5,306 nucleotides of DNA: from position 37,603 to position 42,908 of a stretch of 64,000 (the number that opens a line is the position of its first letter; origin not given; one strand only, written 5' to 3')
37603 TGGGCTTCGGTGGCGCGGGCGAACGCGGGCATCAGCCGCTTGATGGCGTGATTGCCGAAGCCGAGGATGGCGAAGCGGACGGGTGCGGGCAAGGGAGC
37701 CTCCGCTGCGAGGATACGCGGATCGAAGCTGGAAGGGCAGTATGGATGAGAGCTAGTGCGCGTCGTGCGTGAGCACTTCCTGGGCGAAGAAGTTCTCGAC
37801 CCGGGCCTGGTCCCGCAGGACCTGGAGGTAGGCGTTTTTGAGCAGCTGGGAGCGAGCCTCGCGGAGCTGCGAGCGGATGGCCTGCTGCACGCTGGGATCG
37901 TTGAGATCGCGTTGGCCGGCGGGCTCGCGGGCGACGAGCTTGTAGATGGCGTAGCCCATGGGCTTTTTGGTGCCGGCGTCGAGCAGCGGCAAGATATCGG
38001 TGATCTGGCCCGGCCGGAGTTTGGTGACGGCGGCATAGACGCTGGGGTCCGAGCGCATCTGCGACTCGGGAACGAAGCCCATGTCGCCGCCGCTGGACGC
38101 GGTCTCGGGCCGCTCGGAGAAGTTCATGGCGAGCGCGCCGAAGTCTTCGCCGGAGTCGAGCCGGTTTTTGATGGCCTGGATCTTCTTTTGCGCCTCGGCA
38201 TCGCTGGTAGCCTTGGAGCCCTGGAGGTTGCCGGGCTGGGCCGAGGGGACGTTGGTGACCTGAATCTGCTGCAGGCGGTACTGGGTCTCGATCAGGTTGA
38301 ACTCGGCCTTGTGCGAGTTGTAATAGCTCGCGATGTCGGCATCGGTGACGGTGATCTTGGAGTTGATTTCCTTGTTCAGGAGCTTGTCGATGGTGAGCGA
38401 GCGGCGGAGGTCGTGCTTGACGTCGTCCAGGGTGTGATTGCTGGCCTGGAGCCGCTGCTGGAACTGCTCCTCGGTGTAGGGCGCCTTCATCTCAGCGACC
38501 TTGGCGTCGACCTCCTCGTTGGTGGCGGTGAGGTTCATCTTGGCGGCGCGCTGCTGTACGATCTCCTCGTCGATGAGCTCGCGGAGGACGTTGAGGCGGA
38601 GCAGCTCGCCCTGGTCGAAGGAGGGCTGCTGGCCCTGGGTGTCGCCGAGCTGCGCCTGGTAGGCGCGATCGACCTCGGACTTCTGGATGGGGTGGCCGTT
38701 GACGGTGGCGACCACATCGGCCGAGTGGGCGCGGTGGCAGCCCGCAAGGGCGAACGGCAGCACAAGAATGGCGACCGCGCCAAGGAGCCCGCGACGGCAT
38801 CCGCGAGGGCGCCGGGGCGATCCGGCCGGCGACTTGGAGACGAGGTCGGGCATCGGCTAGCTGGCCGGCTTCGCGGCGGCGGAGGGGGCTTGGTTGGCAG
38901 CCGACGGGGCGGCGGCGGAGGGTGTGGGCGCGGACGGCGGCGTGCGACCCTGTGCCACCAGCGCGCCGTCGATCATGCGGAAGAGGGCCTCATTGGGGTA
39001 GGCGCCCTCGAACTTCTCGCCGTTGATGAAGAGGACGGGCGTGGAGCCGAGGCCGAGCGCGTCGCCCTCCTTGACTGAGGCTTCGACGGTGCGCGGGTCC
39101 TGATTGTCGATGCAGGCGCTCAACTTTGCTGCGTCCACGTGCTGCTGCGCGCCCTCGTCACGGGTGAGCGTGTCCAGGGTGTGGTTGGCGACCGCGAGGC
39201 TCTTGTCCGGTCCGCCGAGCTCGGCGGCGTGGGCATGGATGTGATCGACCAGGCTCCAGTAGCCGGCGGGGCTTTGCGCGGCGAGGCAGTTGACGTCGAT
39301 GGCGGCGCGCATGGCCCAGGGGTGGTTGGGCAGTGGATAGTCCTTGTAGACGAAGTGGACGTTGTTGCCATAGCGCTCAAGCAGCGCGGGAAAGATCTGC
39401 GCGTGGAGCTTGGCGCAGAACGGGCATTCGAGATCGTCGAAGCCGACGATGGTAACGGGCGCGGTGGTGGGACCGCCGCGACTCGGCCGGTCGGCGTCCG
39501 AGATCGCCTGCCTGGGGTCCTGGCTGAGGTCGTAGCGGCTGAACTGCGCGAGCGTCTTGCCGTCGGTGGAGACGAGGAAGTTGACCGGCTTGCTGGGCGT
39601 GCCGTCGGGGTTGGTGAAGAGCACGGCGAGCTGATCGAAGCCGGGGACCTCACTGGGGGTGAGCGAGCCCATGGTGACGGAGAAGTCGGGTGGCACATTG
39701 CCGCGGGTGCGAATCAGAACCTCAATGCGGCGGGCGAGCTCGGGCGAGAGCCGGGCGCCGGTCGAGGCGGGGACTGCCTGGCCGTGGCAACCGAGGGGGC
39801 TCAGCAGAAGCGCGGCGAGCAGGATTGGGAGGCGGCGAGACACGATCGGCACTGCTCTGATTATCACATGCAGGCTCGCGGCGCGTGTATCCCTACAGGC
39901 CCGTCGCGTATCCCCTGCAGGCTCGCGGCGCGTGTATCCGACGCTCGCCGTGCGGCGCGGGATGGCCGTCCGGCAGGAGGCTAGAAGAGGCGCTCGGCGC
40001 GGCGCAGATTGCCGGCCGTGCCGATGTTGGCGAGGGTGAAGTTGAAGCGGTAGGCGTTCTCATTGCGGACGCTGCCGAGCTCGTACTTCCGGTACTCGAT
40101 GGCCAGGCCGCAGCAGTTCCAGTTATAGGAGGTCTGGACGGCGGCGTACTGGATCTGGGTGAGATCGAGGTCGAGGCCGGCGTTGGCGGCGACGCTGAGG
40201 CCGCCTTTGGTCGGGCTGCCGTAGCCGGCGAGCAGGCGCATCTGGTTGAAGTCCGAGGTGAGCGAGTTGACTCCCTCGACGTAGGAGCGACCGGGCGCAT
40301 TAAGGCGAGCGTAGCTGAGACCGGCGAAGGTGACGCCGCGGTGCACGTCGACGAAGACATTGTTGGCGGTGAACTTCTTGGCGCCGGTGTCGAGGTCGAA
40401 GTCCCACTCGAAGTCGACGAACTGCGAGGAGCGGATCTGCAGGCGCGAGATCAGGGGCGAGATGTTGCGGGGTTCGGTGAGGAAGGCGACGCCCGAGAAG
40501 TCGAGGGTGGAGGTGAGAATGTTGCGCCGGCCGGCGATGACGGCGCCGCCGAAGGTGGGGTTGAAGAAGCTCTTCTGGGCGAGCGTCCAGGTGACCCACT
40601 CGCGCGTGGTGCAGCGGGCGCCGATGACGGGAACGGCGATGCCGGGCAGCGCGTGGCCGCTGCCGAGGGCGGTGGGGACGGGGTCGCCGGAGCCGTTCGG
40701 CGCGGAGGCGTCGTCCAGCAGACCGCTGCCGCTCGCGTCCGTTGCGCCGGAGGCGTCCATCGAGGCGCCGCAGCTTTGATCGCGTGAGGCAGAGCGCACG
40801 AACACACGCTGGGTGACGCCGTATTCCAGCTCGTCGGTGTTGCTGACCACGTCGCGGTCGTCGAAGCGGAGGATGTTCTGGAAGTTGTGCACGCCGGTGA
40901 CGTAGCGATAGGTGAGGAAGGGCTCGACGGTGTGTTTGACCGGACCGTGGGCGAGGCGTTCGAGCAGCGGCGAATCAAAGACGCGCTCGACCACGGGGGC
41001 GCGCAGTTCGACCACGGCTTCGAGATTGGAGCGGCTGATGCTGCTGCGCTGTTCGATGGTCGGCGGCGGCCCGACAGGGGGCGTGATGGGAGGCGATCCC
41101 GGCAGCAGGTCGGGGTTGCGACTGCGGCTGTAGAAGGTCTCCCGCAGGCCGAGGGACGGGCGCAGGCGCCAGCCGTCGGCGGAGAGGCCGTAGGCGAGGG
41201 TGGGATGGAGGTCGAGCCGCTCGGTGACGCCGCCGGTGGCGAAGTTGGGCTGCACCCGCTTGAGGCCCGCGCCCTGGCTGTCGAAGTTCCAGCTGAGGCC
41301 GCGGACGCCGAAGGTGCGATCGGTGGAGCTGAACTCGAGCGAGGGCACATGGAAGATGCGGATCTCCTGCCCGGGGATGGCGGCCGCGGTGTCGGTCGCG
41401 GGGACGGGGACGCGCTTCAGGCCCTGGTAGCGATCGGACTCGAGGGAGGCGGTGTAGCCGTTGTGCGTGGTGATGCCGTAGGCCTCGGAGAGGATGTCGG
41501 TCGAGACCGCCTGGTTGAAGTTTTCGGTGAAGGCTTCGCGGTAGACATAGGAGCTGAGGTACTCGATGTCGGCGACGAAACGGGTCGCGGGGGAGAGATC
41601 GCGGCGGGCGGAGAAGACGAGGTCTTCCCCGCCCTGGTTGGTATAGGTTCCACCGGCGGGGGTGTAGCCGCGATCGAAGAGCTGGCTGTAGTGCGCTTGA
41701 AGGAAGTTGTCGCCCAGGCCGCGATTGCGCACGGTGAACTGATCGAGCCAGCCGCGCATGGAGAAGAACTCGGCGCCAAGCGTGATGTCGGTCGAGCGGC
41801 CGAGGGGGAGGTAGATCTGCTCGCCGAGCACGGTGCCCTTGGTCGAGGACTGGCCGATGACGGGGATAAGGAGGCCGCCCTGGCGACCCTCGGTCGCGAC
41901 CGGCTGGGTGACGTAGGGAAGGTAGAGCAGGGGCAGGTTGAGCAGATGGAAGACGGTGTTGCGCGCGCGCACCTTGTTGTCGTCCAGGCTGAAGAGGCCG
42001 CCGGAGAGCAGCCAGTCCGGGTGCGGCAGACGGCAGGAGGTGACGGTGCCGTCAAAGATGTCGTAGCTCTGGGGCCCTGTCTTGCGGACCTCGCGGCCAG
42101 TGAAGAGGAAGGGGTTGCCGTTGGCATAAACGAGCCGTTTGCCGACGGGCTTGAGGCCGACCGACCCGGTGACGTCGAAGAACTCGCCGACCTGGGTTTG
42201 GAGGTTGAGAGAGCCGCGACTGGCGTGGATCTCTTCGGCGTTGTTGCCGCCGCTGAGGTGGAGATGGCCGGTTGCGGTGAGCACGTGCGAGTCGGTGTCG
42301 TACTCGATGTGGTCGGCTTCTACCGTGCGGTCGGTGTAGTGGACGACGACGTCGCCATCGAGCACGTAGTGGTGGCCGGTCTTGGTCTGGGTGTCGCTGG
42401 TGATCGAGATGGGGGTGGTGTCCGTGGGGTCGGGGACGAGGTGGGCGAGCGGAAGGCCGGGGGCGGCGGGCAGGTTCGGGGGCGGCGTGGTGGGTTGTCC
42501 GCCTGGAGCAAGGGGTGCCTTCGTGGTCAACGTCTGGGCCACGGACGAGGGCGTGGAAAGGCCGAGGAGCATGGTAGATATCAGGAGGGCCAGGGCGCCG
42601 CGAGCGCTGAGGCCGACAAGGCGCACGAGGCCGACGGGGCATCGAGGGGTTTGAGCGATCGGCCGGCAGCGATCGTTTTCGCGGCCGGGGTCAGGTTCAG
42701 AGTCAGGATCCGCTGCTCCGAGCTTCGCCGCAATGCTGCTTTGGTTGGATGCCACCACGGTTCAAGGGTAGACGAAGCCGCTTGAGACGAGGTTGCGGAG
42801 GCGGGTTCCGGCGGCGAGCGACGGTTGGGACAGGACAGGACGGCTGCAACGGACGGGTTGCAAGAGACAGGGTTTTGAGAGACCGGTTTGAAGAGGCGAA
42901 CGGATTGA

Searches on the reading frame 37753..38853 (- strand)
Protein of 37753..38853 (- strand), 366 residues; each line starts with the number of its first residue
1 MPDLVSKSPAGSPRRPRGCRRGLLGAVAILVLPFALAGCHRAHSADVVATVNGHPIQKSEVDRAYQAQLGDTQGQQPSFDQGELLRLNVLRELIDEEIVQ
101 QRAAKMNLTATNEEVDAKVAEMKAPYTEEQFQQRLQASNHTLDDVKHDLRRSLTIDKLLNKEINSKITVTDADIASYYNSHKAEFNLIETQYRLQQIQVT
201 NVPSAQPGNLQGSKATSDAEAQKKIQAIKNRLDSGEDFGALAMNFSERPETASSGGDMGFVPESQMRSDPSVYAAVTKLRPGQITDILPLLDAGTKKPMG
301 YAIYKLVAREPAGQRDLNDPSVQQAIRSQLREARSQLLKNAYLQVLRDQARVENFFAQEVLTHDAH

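Call 50: search_protein_families(library=pfam, proteins=[window:37753-38853:-], max_evalue=0.001)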
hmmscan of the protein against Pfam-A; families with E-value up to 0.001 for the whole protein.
window:37753-38853:- (366 aa): 6 families
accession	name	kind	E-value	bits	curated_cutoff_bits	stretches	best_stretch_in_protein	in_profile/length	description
PF13624.11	SurA_N_3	-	1.5e-22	80.6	27.2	1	26-158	17-161/162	SurA-like N-terminal domain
PF13623.11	SurA_N_2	-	3.3e-15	56.7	28.5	1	24-138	13-137/145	SurA-like N-terminal domain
PF00639.27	Rotamase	-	1.8e-13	51.7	21.7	1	214-306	11-95/97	PPIC-type PPIASE domain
PF13616.12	Rotamase_3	-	1.2e-09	39.2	22.5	1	212-286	27-99/116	PPIC-type PPIASE domain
PF09312.16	SurA_N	-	6.2e-09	36.5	30.8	1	47-157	4-116/118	SurA N-terminal domain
PF13145.12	Rotamase_2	-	1.5e-06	29.5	27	1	169-318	1-117/121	PPIC-type PPIASE domain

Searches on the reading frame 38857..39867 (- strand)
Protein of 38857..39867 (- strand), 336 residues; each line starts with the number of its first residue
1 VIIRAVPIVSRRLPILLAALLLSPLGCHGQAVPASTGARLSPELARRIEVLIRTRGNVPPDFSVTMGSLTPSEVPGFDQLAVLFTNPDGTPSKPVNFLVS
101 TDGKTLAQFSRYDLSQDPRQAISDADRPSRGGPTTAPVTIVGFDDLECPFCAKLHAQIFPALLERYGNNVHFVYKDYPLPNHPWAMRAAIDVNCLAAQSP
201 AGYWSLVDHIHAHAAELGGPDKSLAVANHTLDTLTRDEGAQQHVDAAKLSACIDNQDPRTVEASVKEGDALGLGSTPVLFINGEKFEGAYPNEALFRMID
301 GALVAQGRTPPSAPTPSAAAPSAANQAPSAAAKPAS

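Call 50: search_protein_families(library=pfam, proteins=[window:38857-39867:-], max_evalue=0.001)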
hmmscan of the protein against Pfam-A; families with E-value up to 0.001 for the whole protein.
window:38857-39867:- (336 aa): 2 families
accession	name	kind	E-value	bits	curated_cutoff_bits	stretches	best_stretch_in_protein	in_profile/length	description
PF13462.12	Thioredoxin_4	-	8e-24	85.1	23.2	1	132-300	9-164/165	Thioredoxin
PF13098.12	Thioredoxin_2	-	6.8e-05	23.6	27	0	139-173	8-44/104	Thioredoxin-like domain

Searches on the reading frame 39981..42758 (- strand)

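Call 50: search_protein_families(library=pfam, proteins=[window:39981-42758:-], max_evalue=0.001)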
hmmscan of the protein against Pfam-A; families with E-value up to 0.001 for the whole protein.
window:39981-42758:- (925 aa): 2 families
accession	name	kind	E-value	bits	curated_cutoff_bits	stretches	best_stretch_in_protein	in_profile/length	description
PF04453.20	LptD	-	3.7e-11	43.4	22.4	1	387-655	13-266/384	LPS transport system D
PF19838.5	LptD_2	-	0.00012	21.4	22.5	1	268-422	6-164/464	LptD protein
